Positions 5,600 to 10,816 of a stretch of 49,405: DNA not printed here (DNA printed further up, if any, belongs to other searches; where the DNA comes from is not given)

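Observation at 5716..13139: Kinase-STAND-TPR-GAF-sigma-54 activator mega-protein with an apparent private sigma-54 regulon directly downstream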

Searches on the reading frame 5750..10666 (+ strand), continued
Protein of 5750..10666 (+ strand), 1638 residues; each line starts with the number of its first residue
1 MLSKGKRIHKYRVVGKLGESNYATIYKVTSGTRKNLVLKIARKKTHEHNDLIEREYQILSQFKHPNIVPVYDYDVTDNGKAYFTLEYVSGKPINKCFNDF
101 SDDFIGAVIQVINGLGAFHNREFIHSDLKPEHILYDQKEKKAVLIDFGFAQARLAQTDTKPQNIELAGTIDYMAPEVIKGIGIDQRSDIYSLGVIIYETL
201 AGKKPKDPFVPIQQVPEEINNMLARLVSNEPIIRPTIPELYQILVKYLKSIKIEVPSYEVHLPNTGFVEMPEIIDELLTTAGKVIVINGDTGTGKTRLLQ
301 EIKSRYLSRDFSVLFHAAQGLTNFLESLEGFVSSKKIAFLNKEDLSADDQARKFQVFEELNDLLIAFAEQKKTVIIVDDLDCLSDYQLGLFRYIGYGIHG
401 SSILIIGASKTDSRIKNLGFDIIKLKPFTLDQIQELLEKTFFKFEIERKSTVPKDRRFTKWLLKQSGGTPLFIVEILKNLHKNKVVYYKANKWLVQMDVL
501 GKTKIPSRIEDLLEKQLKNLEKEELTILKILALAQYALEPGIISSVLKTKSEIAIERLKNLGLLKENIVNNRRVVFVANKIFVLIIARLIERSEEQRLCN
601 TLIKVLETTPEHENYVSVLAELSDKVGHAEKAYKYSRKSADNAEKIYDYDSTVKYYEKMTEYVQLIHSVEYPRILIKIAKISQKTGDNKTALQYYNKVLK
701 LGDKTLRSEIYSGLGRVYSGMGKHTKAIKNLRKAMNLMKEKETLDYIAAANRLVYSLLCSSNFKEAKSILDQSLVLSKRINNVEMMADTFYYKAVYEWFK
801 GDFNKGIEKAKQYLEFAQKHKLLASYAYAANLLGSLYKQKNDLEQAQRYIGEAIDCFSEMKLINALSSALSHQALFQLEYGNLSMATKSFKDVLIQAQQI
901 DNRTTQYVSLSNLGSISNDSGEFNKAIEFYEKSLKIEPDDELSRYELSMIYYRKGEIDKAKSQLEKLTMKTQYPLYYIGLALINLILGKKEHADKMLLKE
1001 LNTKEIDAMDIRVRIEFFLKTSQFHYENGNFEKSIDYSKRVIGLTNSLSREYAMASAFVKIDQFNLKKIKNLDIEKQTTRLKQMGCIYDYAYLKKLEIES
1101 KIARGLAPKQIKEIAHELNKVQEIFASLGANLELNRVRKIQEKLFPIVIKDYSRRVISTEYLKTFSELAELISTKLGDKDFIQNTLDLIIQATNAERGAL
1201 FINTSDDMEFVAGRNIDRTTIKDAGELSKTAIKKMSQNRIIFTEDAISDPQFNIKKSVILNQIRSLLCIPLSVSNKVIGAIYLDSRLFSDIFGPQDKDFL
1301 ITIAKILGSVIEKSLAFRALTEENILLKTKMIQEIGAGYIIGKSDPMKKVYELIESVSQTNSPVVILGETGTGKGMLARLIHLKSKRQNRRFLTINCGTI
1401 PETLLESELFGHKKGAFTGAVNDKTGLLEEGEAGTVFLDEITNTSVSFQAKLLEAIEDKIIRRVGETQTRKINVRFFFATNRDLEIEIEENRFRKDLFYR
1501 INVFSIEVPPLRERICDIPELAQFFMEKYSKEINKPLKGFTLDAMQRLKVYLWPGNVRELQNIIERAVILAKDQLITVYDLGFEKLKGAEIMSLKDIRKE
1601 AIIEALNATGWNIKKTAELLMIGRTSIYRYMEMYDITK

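Call 17: find_encoding_contigs(protein=P0018, flank=6000, max_places=2)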
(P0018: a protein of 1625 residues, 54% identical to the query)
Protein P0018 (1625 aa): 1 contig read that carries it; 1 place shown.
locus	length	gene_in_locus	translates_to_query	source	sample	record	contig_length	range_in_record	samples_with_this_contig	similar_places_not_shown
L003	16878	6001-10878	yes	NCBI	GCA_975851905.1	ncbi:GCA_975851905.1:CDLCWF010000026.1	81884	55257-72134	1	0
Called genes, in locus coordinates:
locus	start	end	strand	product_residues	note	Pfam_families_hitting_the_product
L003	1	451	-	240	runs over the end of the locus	PF00730:HhH-GPD, PF00633:HHH (faint)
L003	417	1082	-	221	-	-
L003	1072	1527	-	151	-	-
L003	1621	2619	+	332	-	PF08240:ADH_N, PF00107:ADH_zinc_N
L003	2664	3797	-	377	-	-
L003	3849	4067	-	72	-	-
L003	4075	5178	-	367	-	PF01262:AlaDh_PNT_C (weak), PF03435:Sacchrp_dh_NADP, PF16653:Sacchrp_dh_C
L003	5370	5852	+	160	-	-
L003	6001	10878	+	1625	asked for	PF00069:Pkinase, PF07714:PK_Tyr_Ser-Thr, PF13401:AAA_22 (weak), PF01590:GAF, PF00158:Sigma54_activat, PF14532:Sigma54_activ_2, PF25601:AAA_lid_14, PF02954:HTH_8, +19 more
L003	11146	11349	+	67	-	-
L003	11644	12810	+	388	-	PF01590:GAF, PF13185:GAF_2, PF13492:GAF_3 (weak), PF13487:HD_5, PF01966:HD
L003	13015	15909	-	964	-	PF00989:PAS, PF01590:GAF, PF13185:GAF_2, PF13492:GAF_3, PF00989:PAS, PF08448:PAS_4, PF13426:PAS_9, PF08447:PAS_3, +13 more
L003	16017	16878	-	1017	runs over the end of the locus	PF00580:UvrD-helicase, PF13245:AAA_19 (faint), PF13361:UvrD_C, PF13538:UvrD_C_2 (faint)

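Call 18: find_encoding_contigs(protein=P0020, flank=6000, max_places=2)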
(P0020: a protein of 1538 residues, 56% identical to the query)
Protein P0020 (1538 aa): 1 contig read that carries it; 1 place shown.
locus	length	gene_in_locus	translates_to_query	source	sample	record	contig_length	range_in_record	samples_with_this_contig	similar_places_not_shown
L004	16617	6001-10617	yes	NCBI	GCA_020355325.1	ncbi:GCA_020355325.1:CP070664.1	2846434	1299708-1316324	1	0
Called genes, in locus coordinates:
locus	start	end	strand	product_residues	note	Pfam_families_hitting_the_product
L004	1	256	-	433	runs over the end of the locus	PF02558:ApbA (faint), PF03446:NAD_binding_2, PF03721:UDPG_MGDP_dh_N, PF00984:UDPG_MGDP_dh, PF03720:UDPG_MGDP_dh_C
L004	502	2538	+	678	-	PF02985:HEAT (faint), PF13646:HEAT_2 (weak)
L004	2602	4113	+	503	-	PF00117:GATase, PF07722:Peptidase_C26 (weak), PF02540:NAD_synthase (faint), PF00958:GMP_synt_C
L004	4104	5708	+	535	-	PF01590:GAF, PF13185:GAF_2, PF00990:GGDEF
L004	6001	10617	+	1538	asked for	PF00069:Pkinase, PF07714:PK_Tyr_Ser-Thr, PF01590:GAF, PF13185:GAF_2, PF00158:Sigma54_activat, PF14532:Sigma54_activ_2, PF25601:AAA_lid_14, PF02954:HTH_8, +19 more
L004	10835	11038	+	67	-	-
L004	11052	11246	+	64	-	-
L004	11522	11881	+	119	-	PF00072:Response_reg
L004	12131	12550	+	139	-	PF02082:Rrf2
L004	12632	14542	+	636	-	PF03063:Prismane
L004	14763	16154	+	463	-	-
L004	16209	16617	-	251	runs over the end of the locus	PF00483:NTP_transferase, PF12804:NTP_transf_3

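Call 48: search_protein_families(library=ncbifam, proteins=[window:5750-10666:+], max_evalue=0.01)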
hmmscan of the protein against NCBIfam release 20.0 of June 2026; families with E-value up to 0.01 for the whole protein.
window:5750-10666:+ (1638 aa): 68 families (the best 25 are shown)
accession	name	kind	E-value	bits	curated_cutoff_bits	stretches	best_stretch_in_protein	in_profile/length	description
TIGR01817.1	nifA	equivalog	6.3e-102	342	528.85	1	1167-1589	9-446/534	nif-specific transcriptional activator NifA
TIGR02915.1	PEP_resp_reg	equivalog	5.3e-96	322.2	502.6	1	1305-1636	107-444/445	PEP-CTERM-box response regulator transcription factor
NF038308.1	RNA_repair_RtcR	equivalog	3.7e-91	306.6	650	1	1310-1580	152-431/530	RNA repair transcriptional activator RtcR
NF003451.0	PRK05022.1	equivalog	4.8e-90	302.7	476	1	1163-1575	7-427/512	nitric oxide reductase transcriptional regulator NorR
NF041552.1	TF_PrdR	equivalog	8.6e-88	295.1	795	1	1333-1635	263-577/577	sigma-54 dependent transcriptional regulator PrdR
NF050807.1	TransRegFlbDCaul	equivalog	6.4e-80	269.2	750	1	1340-1586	120-366/454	sigma-54-dependent transcriptional regulator FlbD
NF008469.0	PRK11361.1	equivalog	1.9e-78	264.2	714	1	1309-1583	114-388/461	acetoacetate metabolism transcriptional regulator AtoC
NF041946.1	LuxO_transreg_Vib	equivalog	7.3e-78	262.4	800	1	1337-1578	133-373/463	quorum-sensing sigma-54 dependent transcriptional regulator LuxO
NF007689.0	PRK10365.1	equivalog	1e-76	258.5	760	1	1338-1626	140-434/441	sigma-54-dependent response regulator transcription factor ZraR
TIGR01818.1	ntrC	equivalog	3.9e-76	256.7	558.6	1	1315-1585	109-381/463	nitrogen regulation protein NR(I)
NF011958.0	PRK15429.1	equivalog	1.4e-75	255.3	830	1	1217-1576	251-617/692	formate hydrogenlyase transcriptional activator FlhA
TIGR02974.1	phageshock_pspF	equivalog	5.2e-74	249.4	443.55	1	1340-1576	1-238/336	phage shock protein operon transcriptional activator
NF041906.1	V4R_TF_MobR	exception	3.7e-71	240.2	999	1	1325-1595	215-489/544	phenol degradation transcriptional regulator MobR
TIGR02329.1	propionate_PrpR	equivalog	5.8e-71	239.7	499.2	1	1338-1632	212-525/526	propionate catabolism operon regulatory protein PrpR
NF049963.1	RespRegFlgRCampy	domain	8.9e-71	239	750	1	1273-1635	80-428/429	fla regulon two-component system response regulator FlgR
NF008176.1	PRK10923.1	equivalog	4e-62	210.3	620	1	1337-1589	137-389/469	nitrogen regulation protein NR(I)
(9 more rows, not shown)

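Call 80: search_protein_families(library=padloc, proteins=[window:5750-10666:+], max_evalue=0.001)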
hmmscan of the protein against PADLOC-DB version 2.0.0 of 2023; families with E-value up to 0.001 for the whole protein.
window:5750-10666:+ (1638 aa): 35 families (the best 25 are shown)
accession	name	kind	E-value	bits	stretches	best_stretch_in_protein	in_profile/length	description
PDLC01995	RtcR_PspF2--CARF_AAA_HTH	-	1.7e-95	319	1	1337-1636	166-480/481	-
PDLC01994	RtcR_PspF1--CARF_AAA_HTH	-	7.2e-55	184.9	1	1341-1572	162-389/468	-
PDLC01993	RtcR--CARF_AAA_HTH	-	4.1e-52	175.3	1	1341-1580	183-431/523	-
PDLC04138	mad6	-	8.3e-45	151.8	1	3-208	45-258/659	mads_6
PDLC04053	PD-T4-6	-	3.3e-43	146.3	1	1-245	1-246/311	-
PDLC04042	PD-T4-6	-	1e-40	138.3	1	8-237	8-243/292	-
PDLC04054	PD-T4-6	-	8.5e-39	131.9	1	2-240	3-247/347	-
PDLC04047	PD-T4-6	-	2.7e-38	129.9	1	6-206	7-212/327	-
PDLC04043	PD-T4-6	-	6e-34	115.9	1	7-206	13-217/452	-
PDLC04060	PD-T4-6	-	9.8e-34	115.1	1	9-212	8-215/486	-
PDLC04048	PD-T4-6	-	1e-30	105.3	1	8-207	8-213/354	-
PDLC03920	MkoA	-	1.5e-30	104.3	1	8-252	7-282/1112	-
PDLC04039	PD-T4-6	-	3.4e-30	103.4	1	4-227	9-236/458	-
PDLC04061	PD-T4-6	-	3.8e-29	100.5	1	11-206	18-223/510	-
PDLC04057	PD-T4-6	-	4.2e-29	99.8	1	10-249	9-246/443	-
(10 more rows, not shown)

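Call 81: find_encoding_contigs(protein=P0019, flank=4000, max_places=1)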
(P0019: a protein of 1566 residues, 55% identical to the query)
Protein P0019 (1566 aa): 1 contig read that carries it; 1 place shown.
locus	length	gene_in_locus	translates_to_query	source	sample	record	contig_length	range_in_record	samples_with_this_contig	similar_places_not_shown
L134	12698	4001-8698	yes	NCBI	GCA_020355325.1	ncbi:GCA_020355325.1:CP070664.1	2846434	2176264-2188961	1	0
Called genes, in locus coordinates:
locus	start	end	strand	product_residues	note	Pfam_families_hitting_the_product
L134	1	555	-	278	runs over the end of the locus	-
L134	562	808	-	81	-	-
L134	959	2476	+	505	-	PF18962:Por_Secre_tail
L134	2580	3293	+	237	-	PF04055:Radical_SAM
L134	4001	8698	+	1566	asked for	PF00069:Pkinase, PF07714:PK_Tyr_Ser-Thr, PF13401:AAA_22 (weak), PF13424:TPR_12, PF01590:GAF, PF00158:Sigma54_activat, PF14532:Sigma54_activ_2, PF25601:AAA_lid_14, +16 more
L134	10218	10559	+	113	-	PF01022:HTH_5, PF12840:HTH_20 (weak)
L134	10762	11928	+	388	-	PF03773:ArsP_1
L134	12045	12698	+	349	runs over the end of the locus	PF13593:SBF_like (weak), PF01758:SBF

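Call 87: find_encoding_contigs(protein=P0030, flank=3000, max_places=1)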
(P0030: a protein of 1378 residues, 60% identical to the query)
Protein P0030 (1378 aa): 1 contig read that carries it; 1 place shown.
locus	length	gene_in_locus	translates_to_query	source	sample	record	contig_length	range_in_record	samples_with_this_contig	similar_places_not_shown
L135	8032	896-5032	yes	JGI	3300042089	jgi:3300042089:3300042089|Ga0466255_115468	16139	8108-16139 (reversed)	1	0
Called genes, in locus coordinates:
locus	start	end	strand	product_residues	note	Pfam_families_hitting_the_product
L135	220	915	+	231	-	PF07714:PK_Tyr_Ser-Thr, PF00069:Pkinase, PF01636:APH (faint)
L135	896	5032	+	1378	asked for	PF13401:AAA_22 (weak), PF17874:TPR_MalT, PF13424:TPR_12, PF01590:GAF, PF00158:Sigma54_activat, PF14532:Sigma54_activ_2, PF25601:AAA_lid_14, PF02954:HTH_8, +20 more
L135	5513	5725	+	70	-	-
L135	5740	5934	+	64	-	-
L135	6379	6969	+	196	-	PF05157:MshEN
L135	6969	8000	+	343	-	PF00437:T2SSE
